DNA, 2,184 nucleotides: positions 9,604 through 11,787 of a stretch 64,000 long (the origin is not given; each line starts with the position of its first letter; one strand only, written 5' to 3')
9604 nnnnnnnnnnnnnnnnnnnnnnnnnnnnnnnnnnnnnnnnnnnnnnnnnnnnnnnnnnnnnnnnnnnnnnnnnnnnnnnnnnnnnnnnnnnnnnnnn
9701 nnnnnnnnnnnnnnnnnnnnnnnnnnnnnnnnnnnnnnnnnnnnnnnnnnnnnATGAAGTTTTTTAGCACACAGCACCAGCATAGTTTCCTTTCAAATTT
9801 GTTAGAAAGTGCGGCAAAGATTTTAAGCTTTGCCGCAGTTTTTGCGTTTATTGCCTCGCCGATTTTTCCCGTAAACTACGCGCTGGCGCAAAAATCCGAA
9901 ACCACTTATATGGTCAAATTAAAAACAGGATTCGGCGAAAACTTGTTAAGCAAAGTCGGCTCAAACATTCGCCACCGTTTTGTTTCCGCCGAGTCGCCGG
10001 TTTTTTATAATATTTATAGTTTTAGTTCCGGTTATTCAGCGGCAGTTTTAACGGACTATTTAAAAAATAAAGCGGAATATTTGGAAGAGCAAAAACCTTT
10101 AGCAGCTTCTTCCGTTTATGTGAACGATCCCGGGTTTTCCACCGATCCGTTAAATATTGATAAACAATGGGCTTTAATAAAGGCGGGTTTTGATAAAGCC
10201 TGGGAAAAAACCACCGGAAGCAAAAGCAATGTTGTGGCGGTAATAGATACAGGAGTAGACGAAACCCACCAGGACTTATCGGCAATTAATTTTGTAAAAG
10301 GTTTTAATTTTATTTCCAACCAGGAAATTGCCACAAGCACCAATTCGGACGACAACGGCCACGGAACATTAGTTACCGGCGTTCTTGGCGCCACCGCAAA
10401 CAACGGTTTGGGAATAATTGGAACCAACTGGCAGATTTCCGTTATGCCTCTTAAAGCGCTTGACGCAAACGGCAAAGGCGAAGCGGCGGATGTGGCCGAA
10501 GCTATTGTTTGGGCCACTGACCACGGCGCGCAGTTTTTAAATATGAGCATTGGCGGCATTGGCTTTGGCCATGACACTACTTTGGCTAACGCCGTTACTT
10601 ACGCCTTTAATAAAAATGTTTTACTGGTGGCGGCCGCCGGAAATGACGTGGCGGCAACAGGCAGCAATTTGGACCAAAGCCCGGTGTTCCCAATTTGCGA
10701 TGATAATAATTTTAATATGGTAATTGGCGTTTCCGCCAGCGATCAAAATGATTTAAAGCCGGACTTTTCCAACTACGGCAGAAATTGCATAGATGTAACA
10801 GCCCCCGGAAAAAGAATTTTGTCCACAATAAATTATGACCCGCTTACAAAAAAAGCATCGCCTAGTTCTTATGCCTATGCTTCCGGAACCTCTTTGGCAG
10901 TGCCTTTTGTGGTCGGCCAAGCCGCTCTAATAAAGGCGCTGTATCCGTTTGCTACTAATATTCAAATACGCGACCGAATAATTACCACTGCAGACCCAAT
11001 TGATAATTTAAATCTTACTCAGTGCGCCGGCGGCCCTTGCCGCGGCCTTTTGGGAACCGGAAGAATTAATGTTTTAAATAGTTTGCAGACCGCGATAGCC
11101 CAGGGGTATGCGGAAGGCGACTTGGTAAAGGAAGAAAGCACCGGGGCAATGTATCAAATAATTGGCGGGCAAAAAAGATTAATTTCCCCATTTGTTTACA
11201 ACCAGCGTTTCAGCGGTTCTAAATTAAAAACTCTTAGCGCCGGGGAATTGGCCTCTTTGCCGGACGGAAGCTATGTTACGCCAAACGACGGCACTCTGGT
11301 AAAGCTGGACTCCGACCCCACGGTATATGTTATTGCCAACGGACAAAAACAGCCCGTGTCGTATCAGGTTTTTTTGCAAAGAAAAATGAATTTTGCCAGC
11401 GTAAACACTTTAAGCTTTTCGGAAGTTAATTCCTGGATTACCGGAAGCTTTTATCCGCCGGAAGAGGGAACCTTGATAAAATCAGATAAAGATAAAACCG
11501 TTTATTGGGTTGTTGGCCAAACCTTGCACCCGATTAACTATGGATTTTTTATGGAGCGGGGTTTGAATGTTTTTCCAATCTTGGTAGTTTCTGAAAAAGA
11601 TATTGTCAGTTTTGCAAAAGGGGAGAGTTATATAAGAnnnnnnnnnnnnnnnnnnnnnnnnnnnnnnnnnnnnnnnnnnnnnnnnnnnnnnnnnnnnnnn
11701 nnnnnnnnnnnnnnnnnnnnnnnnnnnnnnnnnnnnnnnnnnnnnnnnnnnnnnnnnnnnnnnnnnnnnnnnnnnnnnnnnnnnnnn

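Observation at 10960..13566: A previously unrecognised roughly 58-aa repeat shared by a secreted S8 protease and the adjacent secreted protein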

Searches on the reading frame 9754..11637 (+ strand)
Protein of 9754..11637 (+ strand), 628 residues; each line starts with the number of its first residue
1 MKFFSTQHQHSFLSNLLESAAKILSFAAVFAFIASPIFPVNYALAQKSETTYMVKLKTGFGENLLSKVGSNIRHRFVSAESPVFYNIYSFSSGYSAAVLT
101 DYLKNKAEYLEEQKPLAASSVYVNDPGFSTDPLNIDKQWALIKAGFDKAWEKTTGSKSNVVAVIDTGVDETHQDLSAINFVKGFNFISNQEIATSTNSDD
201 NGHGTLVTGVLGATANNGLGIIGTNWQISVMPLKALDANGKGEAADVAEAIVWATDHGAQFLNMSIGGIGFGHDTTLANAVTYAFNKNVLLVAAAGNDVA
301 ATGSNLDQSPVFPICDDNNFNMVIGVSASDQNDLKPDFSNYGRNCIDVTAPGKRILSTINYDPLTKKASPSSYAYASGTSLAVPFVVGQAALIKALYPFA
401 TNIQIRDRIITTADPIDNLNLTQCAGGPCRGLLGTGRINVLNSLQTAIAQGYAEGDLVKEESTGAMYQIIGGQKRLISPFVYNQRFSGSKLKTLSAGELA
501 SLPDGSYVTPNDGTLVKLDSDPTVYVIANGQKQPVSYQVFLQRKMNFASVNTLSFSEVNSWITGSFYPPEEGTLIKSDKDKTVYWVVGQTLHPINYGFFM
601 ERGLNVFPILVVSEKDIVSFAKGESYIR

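Call 3: search_protein_families(library=pfam, proteins=[window:9754-11637:+], max_evalue=1)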
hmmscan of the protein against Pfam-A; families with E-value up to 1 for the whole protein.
window:9754-11637:+ (628 aa): 1 family
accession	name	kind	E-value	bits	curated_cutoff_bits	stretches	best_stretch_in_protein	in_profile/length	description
PF00082.27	Peptidase_S8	-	6e-46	157.5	21.8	1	158-414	3-274/288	Subtilase family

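Call 4: search_protein_families(library=ncbifam, proteins=[window:9754-11637:+], max_evalue=1)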
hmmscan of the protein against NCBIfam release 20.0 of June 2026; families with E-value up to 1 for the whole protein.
window:9754-11637:+ (628 aa): 8 families
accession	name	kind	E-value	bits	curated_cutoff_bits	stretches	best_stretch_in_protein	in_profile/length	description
TIGR03921.1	T7SS_mycosin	equivalog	5.3e-52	177.1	278.75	1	146-418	3-268/353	type VII secretion-associated serine protease mycosin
NF033595.1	denti_PrtP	equivalog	3.7e-30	105.1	300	2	262-446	342-504/606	dentilisin complex serine proteinase subunit PrtP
NF049966.1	QH_SP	equivalog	4.3e-14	52.4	165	1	161-297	2-124/219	subtilisin-like serine protease QhpE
TIGR03895.1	protease_PatA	subfamily_domain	7e-14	51.5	421.05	1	203-455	1-236/606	PatA/PatG family cyanobactin maturation protease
NF051851.1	AtpSerPepEprS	equivalog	4.5e-11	41.5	1700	2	271-418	208-342/988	autotransporter serine peptidase EprS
NF033865.1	fusolisin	equivalog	0.0021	16.2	999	1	286-417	254-383/1006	fusolisin family autotransporter serine protease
NF040553.1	SGO_0316_fam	subfamily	0.0057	14.3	1400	2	149-178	278-307/1486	SGO_0316/SGO_0317 family LPXTG-anchored serine peptidase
NF042956.1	IteS_antiphage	equivalog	0.0058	14.9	900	1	156-299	254-395/747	S8 family anti-phage peptidase IteS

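Call 69: search_solved_structures(query=window:9754-11637:+, max_evalue=1e-10)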
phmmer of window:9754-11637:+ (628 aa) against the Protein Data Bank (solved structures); distinct sequences matched with E-value up to 1e-10: 114 (the best 60 are shown).
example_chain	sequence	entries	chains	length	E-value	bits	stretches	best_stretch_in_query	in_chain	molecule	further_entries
1dbi_A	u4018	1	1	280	2.6e-45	158.4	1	146-418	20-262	AK.1 SERINE PROTEASE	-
1thm_A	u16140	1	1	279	9.2e-36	126.8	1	131-419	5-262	THERMITASE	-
1tec_E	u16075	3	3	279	1.2e-35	126.4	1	131-419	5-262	THERMITASE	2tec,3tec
3vv3_A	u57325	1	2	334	3.7e-34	121.6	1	147-426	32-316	Deseasin MCP-01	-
9rk9_B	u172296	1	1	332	1.6e-32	116.2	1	138-419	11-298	Subtilisin-like serine protease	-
7w2a_A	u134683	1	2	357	1.1e-30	110.1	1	196-436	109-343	Peptidase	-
1c3l_A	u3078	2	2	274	6.7e-30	107.5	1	158-414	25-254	SUBTILISIN-CARLSBERG | Subtilisin Carlsberg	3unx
1st3_A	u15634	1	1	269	6.9e-30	107.4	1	154-421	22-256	SUBTILISIN BL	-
1bh6_A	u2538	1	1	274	7.1e-30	107.4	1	159-415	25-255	SUBTILISIN DY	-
4gi3_A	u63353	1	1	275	7.2e-30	107.4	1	158-414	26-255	KerA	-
5arb_A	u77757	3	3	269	7.8e-30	107.3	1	154-421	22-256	SUBTILISIN SAVINASE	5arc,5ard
3qtl_A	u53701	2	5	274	8.3e-30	107.2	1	158-414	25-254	Subtilisin-like serin protease | KerA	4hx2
1mpt_A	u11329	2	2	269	8.7e-30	107.1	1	154-422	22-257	M-PROTEASE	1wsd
1gci_A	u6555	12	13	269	1.4e-29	106.5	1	154-421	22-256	SUBTILISIN | Subtilisin Savinase | SAVINASE (TM)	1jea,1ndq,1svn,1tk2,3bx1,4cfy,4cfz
1yu6_A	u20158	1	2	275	1.4e-29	106.4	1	158-414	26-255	Subtilisin Carlsberg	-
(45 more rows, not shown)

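Call 70: search_protein_families(library=phrogs, proteins=[window:9754-11637:+], max_evalue=0.01)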
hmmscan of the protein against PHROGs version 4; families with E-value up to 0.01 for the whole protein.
window:9754-11637:+ (628 aa): 4 families
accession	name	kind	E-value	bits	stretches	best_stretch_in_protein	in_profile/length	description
phrog_3677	-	other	7.6e-55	187.3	1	106-414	539-828/1125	protease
phrog_27200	-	unknown function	1.9e-07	29.9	1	318-391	498-570/1832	-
phrog_3964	-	unknown function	2e-07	30.8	1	157-300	274-421/779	-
phrog_9616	-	unknown function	0.0067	17.5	0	450-500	57-109/118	-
